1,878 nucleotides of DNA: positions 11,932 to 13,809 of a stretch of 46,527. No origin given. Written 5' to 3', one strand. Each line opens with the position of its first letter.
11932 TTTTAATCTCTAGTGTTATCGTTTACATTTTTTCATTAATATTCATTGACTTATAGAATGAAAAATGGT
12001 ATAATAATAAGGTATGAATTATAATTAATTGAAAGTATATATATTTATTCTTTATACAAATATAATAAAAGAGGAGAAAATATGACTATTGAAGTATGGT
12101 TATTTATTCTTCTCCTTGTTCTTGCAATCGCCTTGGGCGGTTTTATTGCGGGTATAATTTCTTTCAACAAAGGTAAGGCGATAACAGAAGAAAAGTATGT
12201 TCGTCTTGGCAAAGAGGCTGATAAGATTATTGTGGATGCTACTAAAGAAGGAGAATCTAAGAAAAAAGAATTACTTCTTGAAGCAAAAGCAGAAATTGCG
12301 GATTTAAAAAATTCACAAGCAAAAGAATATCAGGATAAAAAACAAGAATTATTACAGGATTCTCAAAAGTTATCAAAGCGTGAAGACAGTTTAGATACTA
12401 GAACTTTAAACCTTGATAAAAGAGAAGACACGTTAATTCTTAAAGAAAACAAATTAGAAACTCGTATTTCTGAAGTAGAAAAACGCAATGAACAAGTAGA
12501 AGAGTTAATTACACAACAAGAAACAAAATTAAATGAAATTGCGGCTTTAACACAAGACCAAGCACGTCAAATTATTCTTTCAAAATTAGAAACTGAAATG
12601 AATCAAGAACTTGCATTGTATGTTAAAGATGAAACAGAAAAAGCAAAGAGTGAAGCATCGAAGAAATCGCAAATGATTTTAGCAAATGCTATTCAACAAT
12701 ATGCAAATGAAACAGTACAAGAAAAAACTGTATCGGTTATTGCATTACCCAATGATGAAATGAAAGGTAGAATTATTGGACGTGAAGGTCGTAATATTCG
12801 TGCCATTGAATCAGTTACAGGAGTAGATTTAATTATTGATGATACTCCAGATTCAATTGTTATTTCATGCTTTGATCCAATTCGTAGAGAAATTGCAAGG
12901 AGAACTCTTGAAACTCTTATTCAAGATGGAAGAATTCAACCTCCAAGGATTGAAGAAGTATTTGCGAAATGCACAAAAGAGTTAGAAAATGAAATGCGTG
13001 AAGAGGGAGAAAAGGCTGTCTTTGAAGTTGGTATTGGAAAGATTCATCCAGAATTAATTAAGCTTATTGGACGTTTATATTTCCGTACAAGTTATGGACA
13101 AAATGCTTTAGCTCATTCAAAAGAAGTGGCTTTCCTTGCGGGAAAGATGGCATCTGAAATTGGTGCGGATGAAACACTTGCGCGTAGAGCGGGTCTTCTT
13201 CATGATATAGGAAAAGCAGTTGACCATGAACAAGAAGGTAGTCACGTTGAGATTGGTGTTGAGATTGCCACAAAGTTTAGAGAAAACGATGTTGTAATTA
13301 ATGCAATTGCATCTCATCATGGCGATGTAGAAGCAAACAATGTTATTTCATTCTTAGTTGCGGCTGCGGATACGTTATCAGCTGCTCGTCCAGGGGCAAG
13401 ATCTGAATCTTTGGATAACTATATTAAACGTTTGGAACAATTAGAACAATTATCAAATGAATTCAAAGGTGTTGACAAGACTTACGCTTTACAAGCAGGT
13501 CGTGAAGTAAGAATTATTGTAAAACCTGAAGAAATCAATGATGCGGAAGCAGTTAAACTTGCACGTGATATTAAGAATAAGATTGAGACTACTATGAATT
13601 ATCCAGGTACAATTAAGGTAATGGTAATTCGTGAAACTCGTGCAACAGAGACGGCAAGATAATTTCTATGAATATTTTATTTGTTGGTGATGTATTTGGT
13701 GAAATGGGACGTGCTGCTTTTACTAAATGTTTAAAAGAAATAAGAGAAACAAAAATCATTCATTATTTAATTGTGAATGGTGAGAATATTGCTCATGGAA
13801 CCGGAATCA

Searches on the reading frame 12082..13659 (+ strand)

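Call 59: search_protein_families(library=pfam, proteins=[window:12082-13659:+], max_evalue=0.00001)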
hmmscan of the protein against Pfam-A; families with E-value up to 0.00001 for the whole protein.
window:12082-13659:+ (526 aa): 3 families
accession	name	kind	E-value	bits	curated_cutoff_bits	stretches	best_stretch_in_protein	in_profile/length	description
PF12072.13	RNase_Y_N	-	8.6e-43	146.6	32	1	13-210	3-200/201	RNase Y N-terminal region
PF01966.28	HD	-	5.5e-19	69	22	1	344-434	3-115/116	HD domain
PF00013.35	KH_1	-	1.4e-08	34.8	21.5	1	220-276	4-64/66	KH domain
